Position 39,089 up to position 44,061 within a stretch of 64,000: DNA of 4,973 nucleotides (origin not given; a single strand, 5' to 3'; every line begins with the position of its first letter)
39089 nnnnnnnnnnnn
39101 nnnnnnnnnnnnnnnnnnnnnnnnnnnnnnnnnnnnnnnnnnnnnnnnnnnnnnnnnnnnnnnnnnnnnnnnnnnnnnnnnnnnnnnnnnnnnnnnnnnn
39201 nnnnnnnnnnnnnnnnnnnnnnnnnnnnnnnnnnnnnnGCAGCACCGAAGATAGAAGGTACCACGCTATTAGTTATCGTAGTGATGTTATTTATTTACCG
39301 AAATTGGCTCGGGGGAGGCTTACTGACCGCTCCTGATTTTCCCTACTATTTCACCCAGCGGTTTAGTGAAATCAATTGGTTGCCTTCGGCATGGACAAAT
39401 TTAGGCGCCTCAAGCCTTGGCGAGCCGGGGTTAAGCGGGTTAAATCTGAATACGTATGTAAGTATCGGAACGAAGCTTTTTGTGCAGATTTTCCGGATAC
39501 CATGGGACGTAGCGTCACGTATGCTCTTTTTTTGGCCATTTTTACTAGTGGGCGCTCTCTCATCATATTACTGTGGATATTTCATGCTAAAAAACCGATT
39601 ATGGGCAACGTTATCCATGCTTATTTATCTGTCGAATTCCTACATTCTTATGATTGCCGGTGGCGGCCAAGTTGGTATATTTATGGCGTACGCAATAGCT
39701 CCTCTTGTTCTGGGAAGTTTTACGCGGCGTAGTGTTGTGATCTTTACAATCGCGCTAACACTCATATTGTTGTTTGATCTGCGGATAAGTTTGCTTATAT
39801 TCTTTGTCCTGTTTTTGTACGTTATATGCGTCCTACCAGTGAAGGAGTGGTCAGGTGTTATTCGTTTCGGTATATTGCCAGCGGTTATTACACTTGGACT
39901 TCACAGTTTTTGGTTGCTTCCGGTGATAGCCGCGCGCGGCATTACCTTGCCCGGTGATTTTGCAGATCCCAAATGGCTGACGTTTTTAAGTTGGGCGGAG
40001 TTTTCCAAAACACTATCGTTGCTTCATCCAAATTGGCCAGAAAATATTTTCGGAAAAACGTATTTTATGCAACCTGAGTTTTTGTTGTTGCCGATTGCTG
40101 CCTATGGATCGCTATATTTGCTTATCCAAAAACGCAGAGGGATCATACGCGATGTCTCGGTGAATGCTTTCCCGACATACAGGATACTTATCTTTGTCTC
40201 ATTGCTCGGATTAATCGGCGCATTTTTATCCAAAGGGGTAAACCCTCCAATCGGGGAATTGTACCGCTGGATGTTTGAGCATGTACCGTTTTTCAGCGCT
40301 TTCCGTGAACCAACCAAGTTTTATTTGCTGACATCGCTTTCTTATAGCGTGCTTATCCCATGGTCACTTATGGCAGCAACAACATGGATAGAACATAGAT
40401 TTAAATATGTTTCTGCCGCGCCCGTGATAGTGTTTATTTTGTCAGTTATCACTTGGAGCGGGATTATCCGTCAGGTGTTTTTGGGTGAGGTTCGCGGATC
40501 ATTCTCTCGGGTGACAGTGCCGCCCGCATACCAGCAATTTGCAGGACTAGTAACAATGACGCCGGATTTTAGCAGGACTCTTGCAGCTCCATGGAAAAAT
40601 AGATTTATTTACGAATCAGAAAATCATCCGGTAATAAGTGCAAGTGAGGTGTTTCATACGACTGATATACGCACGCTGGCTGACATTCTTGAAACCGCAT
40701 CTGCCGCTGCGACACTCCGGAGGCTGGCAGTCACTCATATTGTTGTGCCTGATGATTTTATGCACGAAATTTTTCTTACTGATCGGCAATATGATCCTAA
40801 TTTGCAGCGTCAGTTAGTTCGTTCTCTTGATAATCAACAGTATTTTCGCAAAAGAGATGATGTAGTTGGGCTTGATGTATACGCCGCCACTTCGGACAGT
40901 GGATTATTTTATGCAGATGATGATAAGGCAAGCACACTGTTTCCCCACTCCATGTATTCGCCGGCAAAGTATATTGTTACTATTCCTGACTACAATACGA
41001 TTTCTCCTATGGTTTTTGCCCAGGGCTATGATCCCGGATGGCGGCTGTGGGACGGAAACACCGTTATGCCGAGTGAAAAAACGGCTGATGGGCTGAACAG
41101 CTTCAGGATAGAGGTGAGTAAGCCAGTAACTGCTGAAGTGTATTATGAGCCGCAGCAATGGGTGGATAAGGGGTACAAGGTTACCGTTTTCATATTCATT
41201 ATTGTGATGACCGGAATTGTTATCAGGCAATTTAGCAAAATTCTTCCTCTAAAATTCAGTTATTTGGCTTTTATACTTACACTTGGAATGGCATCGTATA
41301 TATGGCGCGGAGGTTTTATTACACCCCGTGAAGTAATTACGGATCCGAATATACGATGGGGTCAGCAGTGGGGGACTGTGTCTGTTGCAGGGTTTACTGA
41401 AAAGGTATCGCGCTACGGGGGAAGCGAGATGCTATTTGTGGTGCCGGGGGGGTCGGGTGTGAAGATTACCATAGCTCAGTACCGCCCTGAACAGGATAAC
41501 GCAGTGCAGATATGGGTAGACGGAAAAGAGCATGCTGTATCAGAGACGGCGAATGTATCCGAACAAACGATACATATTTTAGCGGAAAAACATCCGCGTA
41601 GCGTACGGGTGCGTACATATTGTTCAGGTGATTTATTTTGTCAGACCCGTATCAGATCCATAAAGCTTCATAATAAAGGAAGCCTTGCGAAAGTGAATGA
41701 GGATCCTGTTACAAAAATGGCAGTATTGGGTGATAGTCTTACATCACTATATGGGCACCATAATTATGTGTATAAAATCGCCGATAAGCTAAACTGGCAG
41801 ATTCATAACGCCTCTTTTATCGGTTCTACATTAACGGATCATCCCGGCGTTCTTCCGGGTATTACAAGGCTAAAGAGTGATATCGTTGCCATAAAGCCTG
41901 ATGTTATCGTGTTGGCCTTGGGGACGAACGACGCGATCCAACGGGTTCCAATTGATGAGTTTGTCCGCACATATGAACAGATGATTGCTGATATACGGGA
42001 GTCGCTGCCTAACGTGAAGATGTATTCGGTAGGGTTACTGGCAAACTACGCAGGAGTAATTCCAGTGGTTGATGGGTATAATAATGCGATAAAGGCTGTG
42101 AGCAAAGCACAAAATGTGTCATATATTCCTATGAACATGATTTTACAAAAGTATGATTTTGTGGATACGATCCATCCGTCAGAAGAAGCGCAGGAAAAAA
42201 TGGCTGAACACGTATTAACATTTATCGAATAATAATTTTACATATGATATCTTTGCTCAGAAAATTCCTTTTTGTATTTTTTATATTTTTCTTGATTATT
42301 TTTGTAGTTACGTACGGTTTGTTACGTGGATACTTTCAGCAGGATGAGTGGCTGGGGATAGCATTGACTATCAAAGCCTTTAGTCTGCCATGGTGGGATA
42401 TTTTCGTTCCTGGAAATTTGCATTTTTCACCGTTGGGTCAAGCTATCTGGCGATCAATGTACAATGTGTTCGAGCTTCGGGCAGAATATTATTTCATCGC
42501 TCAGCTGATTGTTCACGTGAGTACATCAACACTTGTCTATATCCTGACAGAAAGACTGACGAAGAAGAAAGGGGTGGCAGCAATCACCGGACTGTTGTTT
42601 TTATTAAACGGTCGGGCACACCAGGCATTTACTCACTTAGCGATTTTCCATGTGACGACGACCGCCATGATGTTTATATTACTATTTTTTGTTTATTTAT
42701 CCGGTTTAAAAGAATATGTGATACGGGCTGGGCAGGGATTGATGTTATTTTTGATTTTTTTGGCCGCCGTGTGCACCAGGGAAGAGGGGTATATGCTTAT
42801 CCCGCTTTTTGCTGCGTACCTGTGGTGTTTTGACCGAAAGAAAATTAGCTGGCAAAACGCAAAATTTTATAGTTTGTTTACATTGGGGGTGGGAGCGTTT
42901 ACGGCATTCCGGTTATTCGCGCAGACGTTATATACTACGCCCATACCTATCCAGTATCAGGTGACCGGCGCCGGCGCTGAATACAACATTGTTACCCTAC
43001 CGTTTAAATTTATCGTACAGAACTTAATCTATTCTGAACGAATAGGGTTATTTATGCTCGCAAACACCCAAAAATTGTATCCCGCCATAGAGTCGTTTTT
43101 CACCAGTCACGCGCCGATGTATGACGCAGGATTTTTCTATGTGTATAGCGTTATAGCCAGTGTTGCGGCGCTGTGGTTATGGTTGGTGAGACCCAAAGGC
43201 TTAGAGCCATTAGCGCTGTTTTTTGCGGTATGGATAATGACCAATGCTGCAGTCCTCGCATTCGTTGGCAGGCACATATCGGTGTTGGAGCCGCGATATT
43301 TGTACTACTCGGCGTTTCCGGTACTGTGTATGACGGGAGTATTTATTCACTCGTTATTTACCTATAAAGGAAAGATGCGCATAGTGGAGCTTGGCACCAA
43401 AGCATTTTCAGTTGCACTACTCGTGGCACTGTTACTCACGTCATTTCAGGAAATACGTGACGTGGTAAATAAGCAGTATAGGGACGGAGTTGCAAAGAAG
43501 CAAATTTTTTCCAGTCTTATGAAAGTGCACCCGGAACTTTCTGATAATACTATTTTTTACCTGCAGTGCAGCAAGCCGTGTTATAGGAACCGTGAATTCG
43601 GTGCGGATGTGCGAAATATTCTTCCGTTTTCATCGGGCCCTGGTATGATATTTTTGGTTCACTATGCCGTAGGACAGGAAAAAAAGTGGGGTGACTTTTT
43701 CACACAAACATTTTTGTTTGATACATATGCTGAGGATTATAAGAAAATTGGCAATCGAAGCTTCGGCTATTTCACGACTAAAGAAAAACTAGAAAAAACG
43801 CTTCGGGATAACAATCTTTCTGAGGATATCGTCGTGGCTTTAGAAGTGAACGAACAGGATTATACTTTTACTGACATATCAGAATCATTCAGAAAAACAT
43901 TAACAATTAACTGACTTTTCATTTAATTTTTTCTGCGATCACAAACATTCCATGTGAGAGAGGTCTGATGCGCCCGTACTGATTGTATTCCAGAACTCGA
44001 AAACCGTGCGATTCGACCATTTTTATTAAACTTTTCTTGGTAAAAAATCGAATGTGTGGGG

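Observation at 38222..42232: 1336-aa fusion of a YfhO-like glycosyltransferase-type membrane core with a C-terminal SGNH/GDSL hydrolase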

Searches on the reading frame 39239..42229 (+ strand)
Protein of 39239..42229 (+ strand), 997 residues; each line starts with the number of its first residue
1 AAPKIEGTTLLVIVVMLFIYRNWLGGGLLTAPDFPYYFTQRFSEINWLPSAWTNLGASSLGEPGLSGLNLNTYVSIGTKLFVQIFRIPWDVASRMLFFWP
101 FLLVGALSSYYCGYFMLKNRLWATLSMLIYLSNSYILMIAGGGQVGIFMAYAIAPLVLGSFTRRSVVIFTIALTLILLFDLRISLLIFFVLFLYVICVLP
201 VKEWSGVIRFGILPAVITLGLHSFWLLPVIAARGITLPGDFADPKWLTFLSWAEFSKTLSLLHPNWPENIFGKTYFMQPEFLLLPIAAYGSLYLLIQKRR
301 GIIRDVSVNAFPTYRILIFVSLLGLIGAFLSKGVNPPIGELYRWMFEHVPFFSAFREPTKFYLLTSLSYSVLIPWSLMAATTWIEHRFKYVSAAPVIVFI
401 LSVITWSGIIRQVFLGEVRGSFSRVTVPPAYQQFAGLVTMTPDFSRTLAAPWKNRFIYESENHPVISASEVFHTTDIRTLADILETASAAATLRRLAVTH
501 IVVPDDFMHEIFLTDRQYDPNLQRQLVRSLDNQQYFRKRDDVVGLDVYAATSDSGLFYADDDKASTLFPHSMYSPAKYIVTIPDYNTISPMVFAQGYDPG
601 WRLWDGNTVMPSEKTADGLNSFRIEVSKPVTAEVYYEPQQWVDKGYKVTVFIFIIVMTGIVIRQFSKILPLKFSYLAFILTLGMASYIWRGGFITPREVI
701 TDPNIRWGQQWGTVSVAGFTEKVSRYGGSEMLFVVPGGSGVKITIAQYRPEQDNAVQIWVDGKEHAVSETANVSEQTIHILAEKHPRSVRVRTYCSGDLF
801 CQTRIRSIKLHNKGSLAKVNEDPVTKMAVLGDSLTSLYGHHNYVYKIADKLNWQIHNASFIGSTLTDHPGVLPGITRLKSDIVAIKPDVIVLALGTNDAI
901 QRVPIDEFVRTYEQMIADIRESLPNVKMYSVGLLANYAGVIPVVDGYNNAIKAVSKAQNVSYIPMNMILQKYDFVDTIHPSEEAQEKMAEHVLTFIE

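Call 28: predict_structure(alignment_id=A2)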
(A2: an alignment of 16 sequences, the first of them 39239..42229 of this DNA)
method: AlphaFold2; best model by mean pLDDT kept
length: 997 residues; sequences in the alignment: 16
mean_pLDDT: 77.5   pTM: 0.61
mean pLDDT of the five models: 77.5, 73.6, 72.8, 72.2, 70.5
residues with pLDDT >= 90: 165; 70-90: 592; 50-70: 159; < 50: 81
segments of 3 or more residues with pLDDT < 50: 1-4, 54-59, 63-68, 233-260, 267-277, 301-311, 690-694, 770-772, 939-941
pLDDT, mean of each block of 10 residues (from residue 1): 58 86 70 70 68 48 47 75 82 81 90 89 91 78 74 92 90 88 88 90 89 88 74 45 45 41 48 44 72 67 44 78 85 66 78 70 87 87 77 83 85 68 73 88 84 83 82 83 87 88 83 72 91 88 90 82 74 78 68 84 78 85 71 82 82 81 73 68 59 58 83 69 82 85 78 74 67 67 84 73 81 73 83 84 90 86 75 78 89 88 89 93 93 74 78 93 89 80 91 90
secondary structure, 60 per line:
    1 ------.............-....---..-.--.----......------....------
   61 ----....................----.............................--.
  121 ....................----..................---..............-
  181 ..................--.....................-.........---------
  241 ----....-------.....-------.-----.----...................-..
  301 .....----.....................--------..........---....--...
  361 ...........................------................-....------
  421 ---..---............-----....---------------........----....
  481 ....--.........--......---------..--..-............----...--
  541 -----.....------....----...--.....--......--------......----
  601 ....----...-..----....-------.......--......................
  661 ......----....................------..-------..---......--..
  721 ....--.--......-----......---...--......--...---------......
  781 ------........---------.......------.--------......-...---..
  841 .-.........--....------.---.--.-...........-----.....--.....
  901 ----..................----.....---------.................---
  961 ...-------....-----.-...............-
elements in order (helices of 4 or more, strands of 3 or more residues): H7-19 H21-24 H39-44 H51-54 H65-84 H89-117 H120-140 H145-162 H166-179 H181-198 H201-221 H223-231 H245-248 H256-260 H279-297 H299-305 H310-330 H339-348 H352-355 H358-387 H394-409 H411-414 H429-440 E446-449 E465-467 H468-472 H477-484 H487-495 E498-503 H520-531 E536-538 E546-550 E557-560 E565-567 E570-574 E577-582 E591-596 E601-604 E609-611 E619-622 E630-636 H639-666 H671-690 E711-716 E719-724 E730-735 E741-746 E755-760 E763-765 E775-780 E787-794 E804-810 E826-831 H843-851 E854-857 H874-883 E889-893 H896-900 H905-922 E927-931 H941-957 E961-963 H982-996

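Call 31: fold_search(model_id=the predicted structure, library=pdb)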
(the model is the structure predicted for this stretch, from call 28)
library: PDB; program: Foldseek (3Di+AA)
matches with E <= 10: 1146; with E <= 0.001: 113
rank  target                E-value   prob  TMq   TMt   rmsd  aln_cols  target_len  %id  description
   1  2wab_A                3.4e-11  1.00  0.25  0.70   4.1       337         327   17  Structure of an active site mutant of a family two carbohydrate esterase from Clostridium thermocellum in complex with (released 2009-03-24)
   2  2wao_A                5.9e-11  1.00  0.24  0.67   4.4       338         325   16  Structure of a family two carbohydrate esterase from Clostridium thermocellum in complex with cellohexaose (released 2009-10-06)
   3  2waa                  1.3e-10  1.00  0.24  0.63   5.6       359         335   15  Structure of a family two carbohydrate esterase from Cellvibrio japonicus (released 2009-03-24)
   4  4xvh                  3.4e-10  1.00  0.24  0.66   4.7       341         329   16  Crystal structure of a Corynascus thermopiles (Myceliophthora fergusii) carbohydrate esterase family 2 (CE2) enzyme plus (released 2015-02-11)
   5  3u37_H                8.7e-10  1.00  0.24  0.56   6.0       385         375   16  An Acetyl Xylan Esterase (Est2A) from the Rumen Bacterium Butyrivibrio proteoclasticus. (released 2013-02-13)
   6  3skv_A                1.0e-09  1.00  0.24  0.62   5.1       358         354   15  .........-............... SsfX3 from a Tetracycline Biosynthetic Pathway (released 2011-10-05)
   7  4dev_A                1.5e-09  1.00  0.24  0.56   5.9       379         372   17  An Acetyl Xylan Esterase (Est2A) from the Rumen Bacterium Butyrivibrio proteoclasticus. (released 2013-02-13)
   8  4dev_D                1.7e-09  1.00  0.24  0.57   5.8       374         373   16  An Acetyl Xylan Esterase (Est2A) from the Rumen Bacterium Butyrivibrio proteoclasticus. (released 2013-02-13)
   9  3u37_B                3.2e-09  1.00  0.24  0.56   5.7       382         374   17  An Acetyl Xylan Esterase (Est2A) from the Rumen Bacterium Butyrivibrio proteoclasticus. (released 2013-02-13)
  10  3u37_A                4.3e-09  1.00  0.23  0.55   6.1       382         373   17  An Acetyl Xylan Esterase (Est2A) from the Rumen Bacterium Butyrivibrio proteoclasticus. (released 2013-02-13)
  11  3skv_B                5.0e-09  1.00  0.23  0.63   5.0       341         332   16  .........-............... SsfX3 from a Tetracycline Biosynthetic Pathway (released 2011-10-05)
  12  4lhs                  1.0e-08  1.00  0.21  0.54   5.0       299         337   14  Crystal structure of a putative GDSL-like lipase (BACOVA_00914) from Bacteroides ovatus ATCC 8483 at 1.40 A resolution (released 2013-08-07)
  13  8gld_A                3.2e-08  1.00  0.14  0.33  13.7       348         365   11  Crystal structure of the peptidoglycan O-acetylesterase Ape1 (amino acids 22-392) from Campylobacter jejuni (released 2024-03-27)
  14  8gkd_C                6.7e-08  1.00  0.13  0.34  13.8       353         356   11  Crystal structure of the peptidoglycan O-acetylesterase Ape1 (amino acids 41-392) from Campylobacter jejuni (released 2024-03-20)
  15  8gkd_A                7.6e-08  1.00  0.13  0.34  13.7       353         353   12  Crystal structure of the peptidoglycan O-acetylesterase Ape1 (amino acids 41-392) from Campylobacter jejuni (released 2024-03-20)
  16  2w9x_B                8.3e-08  1.00  0.22  0.61   4.9       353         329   11  The active site of a carbohydrate esterase displays divergent catalytic and non-catalytic binding functions (released 2009-03-24)
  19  2w9x_A                3.5e-07  1.00  0.22  0.62   5.7       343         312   12  The active site of a carbohydrate esterase displays divergent catalytic and non-catalytic binding functions (released 2009-03-24)
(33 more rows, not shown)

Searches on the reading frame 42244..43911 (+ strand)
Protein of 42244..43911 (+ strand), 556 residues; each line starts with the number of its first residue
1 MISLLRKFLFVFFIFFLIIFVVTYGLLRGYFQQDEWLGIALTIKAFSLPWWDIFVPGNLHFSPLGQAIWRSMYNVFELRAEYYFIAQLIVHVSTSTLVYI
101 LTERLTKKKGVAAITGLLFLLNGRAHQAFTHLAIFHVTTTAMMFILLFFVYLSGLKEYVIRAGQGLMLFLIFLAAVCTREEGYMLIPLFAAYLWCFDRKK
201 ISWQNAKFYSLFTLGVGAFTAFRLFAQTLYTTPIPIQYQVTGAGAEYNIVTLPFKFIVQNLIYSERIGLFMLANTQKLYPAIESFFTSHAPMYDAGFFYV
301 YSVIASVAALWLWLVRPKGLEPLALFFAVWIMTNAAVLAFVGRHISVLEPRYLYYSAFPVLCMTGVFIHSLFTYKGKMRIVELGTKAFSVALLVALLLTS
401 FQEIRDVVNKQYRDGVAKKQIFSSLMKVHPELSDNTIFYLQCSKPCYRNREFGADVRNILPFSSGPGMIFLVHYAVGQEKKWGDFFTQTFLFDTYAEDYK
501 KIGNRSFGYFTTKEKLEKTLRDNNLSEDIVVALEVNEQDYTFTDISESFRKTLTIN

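Call 7: search_protein_families(library=pfam, proteins=[window:42244-43911:+], max_evalue=0.01)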
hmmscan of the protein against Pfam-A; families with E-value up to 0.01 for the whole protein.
window:42244-43911:+ (556 aa): 0 families

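Call 33: search_protein_families(library=ncbifam, proteins=[window:42244-43911:+], max_evalue=0.01)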
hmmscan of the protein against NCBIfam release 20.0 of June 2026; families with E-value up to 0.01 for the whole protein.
window:42244-43911:+ (556 aa): 0 families

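Call 87: find_homologous_proteins(query=window:42244-43911:+, max_evalue=0.001)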
Query window:42244-43911:+ (556 aa): 44 proteins with E <= 0.001 among 8000 candidates.
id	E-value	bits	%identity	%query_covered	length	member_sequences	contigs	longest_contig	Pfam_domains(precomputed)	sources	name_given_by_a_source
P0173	0.0e+0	1248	100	100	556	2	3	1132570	-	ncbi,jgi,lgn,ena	-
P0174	0.0e+0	1118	89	96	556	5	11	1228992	-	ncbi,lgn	-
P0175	0.0e+0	1029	80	97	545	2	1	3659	-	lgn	-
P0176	1.9e-228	778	60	100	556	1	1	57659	-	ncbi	ncbi:hypothetical protein ACFL1A_00190 [Patescibacteria group bacterium]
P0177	1.5e-223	762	61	96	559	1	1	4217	-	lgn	-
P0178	6.0e-219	747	60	96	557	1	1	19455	-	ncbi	-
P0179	1.3e-217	742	59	100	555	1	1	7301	-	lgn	-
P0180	1.0e-214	733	59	96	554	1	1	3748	-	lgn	-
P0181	3.8e-213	727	60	99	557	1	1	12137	-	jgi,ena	-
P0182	2.3e-212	725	60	95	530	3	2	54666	-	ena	-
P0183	3.4e-211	721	59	99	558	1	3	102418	-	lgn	-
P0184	1.0e-210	719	58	99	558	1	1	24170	-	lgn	-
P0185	3.5e-209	714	58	99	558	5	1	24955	-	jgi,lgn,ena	-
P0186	4.8e-209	714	59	99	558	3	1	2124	-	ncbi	-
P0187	2.3e-207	708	56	96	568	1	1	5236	-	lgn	-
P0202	3.1e-129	450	43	97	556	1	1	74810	-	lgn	-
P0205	1.5e-120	422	38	99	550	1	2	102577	-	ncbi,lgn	-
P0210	4.5e-86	308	33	99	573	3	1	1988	-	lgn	-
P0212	2.1e-65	240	31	94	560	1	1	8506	-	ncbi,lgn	ncbi:MAG TPA: hypothetical protein VF820_05555 [Patescibacteria group bacterium]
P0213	5.0e-30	123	25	94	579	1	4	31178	-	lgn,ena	-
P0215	6.0e-20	90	23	98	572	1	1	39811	-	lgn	-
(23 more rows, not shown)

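Call 89: search_solved_structures(query=A7, max_evalue=10)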
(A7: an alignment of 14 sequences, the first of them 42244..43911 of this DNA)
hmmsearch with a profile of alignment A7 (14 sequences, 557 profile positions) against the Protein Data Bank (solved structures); distinct sequences matched with E-value up to 10: 2.
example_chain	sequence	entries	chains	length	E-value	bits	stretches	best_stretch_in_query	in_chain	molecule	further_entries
4rxx_A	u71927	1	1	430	0.069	14.9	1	452-503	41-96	Ubiquitin carboxyl-terminal hydrolase 38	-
6dq3_A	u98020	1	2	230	1.3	10.7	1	494-552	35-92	Polysaccharide deacetylase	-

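Call 90: search_protein_families(library=pfam, proteins=[P0213, P0215, P0212, P0210, P0205, P0202], max_evalue=0.1)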
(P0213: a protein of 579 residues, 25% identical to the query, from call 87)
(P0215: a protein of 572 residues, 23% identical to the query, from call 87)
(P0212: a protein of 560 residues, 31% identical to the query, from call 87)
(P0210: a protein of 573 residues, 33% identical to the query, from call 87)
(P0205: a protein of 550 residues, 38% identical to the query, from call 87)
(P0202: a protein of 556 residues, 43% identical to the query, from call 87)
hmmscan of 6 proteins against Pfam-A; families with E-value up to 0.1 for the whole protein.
P0213 (579 aa): 1 family
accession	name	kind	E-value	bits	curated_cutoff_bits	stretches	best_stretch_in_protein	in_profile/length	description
PF18774.7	APOBEC4_like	-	0.05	14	26.7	0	406-469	10-70/131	APOBEC4-like -AID/APOBEC-deaminase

P0215 (572 aa): 2 families
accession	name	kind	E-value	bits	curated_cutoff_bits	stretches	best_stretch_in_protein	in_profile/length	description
PF13131.11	DUF3951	-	0.00046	20.8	26.3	1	303-328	4-29/52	Protein of unknown function (DUF3951)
PF07532.17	Big_4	-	0.072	13.1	22.1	0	531-548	13-30/59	Bacterial Ig-like domain (group 4)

P0212 (560 aa): 0 families

P0210 (573 aa): 0 families

P0205 (550 aa): 0 families

P0202 (556 aa): 0 families
